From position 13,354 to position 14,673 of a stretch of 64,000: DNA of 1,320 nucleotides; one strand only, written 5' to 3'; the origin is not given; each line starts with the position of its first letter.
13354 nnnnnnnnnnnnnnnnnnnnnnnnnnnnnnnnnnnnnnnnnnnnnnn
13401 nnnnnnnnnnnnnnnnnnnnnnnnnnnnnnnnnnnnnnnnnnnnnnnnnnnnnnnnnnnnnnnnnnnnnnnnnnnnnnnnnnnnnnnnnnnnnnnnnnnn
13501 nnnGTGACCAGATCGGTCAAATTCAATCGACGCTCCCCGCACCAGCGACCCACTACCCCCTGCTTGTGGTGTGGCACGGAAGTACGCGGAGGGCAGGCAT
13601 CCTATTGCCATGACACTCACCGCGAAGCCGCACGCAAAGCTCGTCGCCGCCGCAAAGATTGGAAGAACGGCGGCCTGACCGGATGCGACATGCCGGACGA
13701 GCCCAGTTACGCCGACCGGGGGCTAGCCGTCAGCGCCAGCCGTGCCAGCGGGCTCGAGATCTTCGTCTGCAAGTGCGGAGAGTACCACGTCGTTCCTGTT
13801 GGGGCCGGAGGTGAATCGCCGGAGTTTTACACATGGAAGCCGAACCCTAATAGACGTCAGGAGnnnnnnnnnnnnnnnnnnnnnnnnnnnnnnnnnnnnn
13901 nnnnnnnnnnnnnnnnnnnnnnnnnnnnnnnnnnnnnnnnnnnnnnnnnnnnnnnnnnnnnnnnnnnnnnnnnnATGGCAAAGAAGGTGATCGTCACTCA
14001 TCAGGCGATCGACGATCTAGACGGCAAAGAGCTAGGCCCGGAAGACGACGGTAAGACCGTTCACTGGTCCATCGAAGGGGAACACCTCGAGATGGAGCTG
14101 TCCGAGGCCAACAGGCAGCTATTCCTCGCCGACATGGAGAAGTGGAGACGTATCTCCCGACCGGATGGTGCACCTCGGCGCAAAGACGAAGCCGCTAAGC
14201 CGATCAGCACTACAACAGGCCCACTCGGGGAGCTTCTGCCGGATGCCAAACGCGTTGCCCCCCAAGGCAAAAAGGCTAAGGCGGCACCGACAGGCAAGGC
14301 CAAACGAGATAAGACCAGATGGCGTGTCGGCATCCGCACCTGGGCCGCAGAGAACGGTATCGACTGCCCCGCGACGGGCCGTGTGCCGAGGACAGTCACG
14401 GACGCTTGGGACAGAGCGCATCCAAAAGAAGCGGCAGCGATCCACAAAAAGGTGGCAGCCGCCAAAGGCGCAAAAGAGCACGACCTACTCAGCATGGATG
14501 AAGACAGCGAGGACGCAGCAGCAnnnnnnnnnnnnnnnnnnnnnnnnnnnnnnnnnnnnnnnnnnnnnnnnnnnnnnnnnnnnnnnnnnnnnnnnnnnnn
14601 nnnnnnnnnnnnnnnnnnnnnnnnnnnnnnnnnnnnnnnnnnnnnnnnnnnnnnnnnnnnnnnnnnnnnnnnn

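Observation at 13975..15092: Phage-encoded Lsr2-like nucleoid protein followed by a protein with a histone H1/HupB-like PAKK tail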

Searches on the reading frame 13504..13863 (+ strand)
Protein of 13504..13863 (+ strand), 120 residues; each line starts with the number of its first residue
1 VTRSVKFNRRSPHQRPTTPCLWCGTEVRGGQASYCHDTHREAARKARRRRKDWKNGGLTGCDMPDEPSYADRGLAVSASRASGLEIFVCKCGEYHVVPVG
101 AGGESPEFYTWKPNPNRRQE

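Call 4: search_protein_families(library=pfam, proteins=[window:13504-13863:+], max_evalue=1)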
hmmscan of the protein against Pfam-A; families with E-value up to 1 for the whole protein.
window:13504-13863:+ (120 aa): 0 families

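Call 5: search_protein_families(library=phrogs, proteins=[window:13504-13863:+], max_evalue=0.1)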
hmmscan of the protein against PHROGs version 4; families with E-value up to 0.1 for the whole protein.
window:13504-13863:+ (120 aa): 1 family
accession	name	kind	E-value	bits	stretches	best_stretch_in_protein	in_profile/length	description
phrog_1271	-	DNA, RNA and nucleotide metabolism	0.013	15.9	1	11-50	110-150/361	HNH endonuclease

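Call 6: search_protein_families(library=ncbifam, proteins=[window:13504-13863:+], max_evalue=1)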
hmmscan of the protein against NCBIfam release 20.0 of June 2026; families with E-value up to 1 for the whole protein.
window:13504-13863:+ (120 aa): 0 families

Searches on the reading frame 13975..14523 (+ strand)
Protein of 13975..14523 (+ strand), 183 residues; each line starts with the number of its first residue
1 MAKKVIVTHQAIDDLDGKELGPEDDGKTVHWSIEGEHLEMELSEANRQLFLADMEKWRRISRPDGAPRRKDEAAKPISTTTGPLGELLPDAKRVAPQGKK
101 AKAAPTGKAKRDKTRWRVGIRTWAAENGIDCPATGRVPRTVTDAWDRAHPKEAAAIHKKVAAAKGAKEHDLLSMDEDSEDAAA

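Call 4: search_protein_families(library=pfam, proteins=[window:13975-14523:+], max_evalue=1)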
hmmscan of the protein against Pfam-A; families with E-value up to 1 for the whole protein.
window:13975-14523:+ (183 aa): 2 families
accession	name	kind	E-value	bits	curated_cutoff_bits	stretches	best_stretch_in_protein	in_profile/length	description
PF11774.14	Lsr2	-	2.1e-10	40.5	29.6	1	1-62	1-55/58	Lsr2 dimerization domain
PF23359.1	Lsr2_DNA-bd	-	2.1e-07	30.6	26.9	1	120-148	9-37/37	Lsr2 DNA-binding domain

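Call 5: search_protein_families(library=phrogs, proteins=[window:13975-14523:+], max_evalue=0.1)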
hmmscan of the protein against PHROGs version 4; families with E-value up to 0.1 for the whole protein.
window:13975-14523:+ (183 aa): 5 families
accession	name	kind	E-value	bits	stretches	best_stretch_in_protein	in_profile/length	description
phrog_1223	-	DNA, RNA and nucleotide metabolism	1.1e-17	65.2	1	7-150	5-119/123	nucloid associated Lsr2-like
phrog_6509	-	DNA, RNA and nucleotide metabolism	6e-05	23.8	1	10-57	10-52/70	Lsr2-like DNA bridging protein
phrog_472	-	transcription regulation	6.7e-05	22.9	1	99-148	475-519/523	WhiB transcriptional factor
phrog_31427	-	unknown function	8.5e-05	23.8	1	109-150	116-157/160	-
phrog_6269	-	DNA, RNA and nucleotide metabolism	0.074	13.8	0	92-163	49-119/188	Lsr2-like DNA bridging protein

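Call 6: search_protein_families(library=ncbifam, proteins=[window:13975-14523:+], max_evalue=1)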
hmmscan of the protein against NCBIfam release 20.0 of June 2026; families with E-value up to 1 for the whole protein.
window:13975-14523:+ (183 aa): 0 families

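Call 9: search_dna_similar(query=window:13975-14523:+, collection=phages, mode=protein, max_rows=25)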
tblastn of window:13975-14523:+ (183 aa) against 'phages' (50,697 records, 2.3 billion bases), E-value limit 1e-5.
Records with a match: 2; places in all: 2; records where one place covers at least 80% of the query: 0.
Best place of each record, by identity: <60% 2.
By first word of the organism name: Gordonia 2.
By host as written in the record: Gordonia terrae 3612 2.
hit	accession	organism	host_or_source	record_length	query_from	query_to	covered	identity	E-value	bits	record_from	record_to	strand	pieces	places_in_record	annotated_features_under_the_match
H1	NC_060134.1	Gordonia phage Octobien14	Gordonia terrae 3612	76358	1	141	77%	26.8%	9e-6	50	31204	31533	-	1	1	39: nucloid associated Lsr2-like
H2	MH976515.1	Gordonia phage Octobien14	Gordonia terrae 3612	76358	1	141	77%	26.8%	9e-6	50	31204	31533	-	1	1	39: Lsr2-like DNA bridging protein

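Call 15: find_homologous_proteins(query=window:13975-14523:+)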
Query window:13975-14523:+ (183 aa): 3 proteins with E <= 0.001 among 482 candidates.
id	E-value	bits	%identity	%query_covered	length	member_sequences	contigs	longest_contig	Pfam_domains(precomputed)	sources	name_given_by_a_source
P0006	7.5e-115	399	100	100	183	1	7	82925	PF11774.15,PF23359.2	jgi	jgi:hypothetical protein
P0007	1.9e-47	179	55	97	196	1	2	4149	PF11774.15,PF23359.2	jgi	jgi:hypothetical protein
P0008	1.2e-41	161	51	100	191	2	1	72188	PF23359.2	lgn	-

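Call 36: search_solved_structures(query=window:13975-14523:+, max_evalue=1, show_alignments=4)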
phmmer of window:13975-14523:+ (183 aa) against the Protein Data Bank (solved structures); distinct sequences matched with E-value up to 1: 5.
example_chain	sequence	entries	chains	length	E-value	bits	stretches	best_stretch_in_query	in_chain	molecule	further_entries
4e1p_A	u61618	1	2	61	0.012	18.7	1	1-63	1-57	Protein lsr2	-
6qkq_A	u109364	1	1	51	0.031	17.4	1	107-148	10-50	Nucleoid-associated protein Lsr2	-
2kng_A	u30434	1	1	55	0.033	17.3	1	112-148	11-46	Protein lsr2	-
4e1r_A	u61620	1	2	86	0.036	17.2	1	1-63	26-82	Protein lsr2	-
6qkp_A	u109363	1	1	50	0.038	17.1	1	111-147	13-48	Nucleoid-associated protein Lsr2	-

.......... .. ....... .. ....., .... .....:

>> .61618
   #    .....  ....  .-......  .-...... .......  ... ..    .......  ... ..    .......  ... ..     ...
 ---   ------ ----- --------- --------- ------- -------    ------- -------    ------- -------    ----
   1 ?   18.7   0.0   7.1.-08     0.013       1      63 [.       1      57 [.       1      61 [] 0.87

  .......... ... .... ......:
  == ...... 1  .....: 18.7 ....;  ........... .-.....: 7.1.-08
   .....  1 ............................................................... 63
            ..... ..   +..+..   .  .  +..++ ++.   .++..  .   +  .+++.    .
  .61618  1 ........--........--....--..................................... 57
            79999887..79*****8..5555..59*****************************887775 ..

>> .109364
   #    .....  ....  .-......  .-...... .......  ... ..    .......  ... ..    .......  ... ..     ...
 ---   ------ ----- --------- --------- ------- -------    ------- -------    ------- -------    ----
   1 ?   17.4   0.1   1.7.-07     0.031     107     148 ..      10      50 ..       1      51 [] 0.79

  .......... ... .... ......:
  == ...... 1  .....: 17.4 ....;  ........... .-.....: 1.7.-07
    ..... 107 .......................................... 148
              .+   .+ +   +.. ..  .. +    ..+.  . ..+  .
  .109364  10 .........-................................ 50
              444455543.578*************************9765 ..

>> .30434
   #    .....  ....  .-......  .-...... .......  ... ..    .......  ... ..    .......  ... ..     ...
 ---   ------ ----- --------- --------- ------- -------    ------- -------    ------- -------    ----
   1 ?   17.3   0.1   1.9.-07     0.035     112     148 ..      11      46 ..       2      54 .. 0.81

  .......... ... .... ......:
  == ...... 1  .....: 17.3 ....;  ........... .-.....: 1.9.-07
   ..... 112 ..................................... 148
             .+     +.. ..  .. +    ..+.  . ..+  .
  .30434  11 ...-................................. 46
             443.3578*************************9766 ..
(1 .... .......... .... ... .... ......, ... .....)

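Call 53: find_encoding_contigs(protein=P0006, flank=10000, max_places=7)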
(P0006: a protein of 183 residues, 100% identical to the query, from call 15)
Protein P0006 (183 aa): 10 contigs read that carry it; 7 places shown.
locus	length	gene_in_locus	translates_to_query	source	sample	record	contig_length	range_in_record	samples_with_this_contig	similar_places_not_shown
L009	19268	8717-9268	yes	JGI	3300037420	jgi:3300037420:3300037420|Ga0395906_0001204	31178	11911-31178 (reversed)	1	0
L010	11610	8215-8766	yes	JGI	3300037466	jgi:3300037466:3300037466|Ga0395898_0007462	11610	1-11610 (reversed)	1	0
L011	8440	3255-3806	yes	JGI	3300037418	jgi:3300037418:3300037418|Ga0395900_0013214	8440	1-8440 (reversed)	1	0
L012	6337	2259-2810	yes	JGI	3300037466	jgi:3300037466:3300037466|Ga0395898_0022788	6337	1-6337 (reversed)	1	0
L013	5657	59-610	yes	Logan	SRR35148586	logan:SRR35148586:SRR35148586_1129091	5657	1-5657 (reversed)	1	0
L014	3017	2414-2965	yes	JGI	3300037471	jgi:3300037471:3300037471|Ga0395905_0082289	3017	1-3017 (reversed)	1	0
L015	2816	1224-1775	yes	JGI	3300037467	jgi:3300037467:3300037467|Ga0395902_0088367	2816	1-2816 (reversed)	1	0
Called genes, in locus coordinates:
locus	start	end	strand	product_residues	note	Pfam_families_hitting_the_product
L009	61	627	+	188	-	PF14594:Sipho_Gp37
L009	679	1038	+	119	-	PF06210:DUF1003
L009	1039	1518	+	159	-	PF10910:Phage_gene29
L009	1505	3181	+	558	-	-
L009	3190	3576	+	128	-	-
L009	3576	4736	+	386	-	PF01510:Amidase_2, PF08310:LGFP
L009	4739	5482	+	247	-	-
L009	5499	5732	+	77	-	-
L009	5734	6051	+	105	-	-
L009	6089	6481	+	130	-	-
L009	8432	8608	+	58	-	-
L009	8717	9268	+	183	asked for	PF11774:Lsr2, PF23359:Lsr2_DNA-bd (weak)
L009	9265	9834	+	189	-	PF07382:HC2 (faint)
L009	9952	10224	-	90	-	-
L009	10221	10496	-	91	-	-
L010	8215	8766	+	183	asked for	PF11774:Lsr2, PF23359:Lsr2_DNA-bd (weak)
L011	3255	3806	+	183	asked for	PF11774:Lsr2, PF23359:Lsr2_DNA-bd (weak)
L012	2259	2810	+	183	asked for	PF11774:Lsr2, PF23359:Lsr2_DNA-bd (weak)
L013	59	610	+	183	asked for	PF11774:Lsr2, PF23359:Lsr2_DNA-bd (weak)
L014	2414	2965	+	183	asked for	PF11774:Lsr2, PF23359:Lsr2_DNA-bd (weak)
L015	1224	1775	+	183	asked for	PF11774:Lsr2, PF23359:Lsr2_DNA-bd (weak)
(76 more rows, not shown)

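Call 89: get_annotated_region(hit=H1, flank=3000)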
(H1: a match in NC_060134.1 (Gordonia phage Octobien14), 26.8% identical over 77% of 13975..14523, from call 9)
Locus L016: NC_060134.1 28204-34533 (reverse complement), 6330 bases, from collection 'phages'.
description: Gordonia phage Octobien14, complete genome.
organism: Gordonia phage Octobien14 (NCBI taxid 2483673)
taxonomy: Viruses; Duplodnaviria; Heunggongvirae; Uroviricota; Caudoviricetes; Deeyouvirinae; Octobienvirus; Octobienvirus octobien14
host: Gordonia terrae 3612; source: soil; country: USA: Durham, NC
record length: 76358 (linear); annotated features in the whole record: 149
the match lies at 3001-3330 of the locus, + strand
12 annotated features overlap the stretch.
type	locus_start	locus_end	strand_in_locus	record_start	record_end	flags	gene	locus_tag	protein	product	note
CDS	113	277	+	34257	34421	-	45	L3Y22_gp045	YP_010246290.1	hypothetical protein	-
CDS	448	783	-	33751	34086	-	44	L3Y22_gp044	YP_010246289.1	helix-turn-helix DNA binding domain protein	-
CDS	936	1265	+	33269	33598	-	43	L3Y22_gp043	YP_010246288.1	transcriptional repressor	-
CDS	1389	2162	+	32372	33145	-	42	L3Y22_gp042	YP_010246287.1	membrane protein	-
CDS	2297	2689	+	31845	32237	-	41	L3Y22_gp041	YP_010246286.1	hypothetical protein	-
CDS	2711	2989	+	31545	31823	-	40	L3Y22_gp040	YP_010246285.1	hypothetical protein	-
CDS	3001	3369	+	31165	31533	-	39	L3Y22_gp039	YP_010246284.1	nucloid associated Lsr2-like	-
CDS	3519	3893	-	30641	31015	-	38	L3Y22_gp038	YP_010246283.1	hypothetical protein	-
CDS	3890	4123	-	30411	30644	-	37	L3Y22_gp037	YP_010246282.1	hypothetical protein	-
CDS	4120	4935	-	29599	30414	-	36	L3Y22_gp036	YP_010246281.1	endolysin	-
CDS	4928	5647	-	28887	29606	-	35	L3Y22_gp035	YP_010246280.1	endolysin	-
CDS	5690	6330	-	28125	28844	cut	34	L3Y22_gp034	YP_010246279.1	minor tail protein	-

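Call 94: search_protein_families(library=padloc, proteins=[window:13975-14523:+], max_evalue=0.1)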
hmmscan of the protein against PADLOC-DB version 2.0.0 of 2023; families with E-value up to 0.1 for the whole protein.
window:13975-14523:+ (183 aa): 1 family
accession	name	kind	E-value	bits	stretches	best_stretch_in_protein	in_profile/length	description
PDLC03328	MTase_II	-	0.00046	16.8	1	119-156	539-576/587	Type II methyltransferase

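Call 100: find_related_loci(query=A2, collection=viral_contigs, flank=3000)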
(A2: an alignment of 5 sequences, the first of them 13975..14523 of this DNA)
Query A2 (183 aa) in viral_contigs; peptide patterns used: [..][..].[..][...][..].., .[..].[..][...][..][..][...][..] (x = any residue, [..] = any of these).
113 stretches matched a pattern, but none encodes a relative of the query by tblastn (E <= 1e-3).
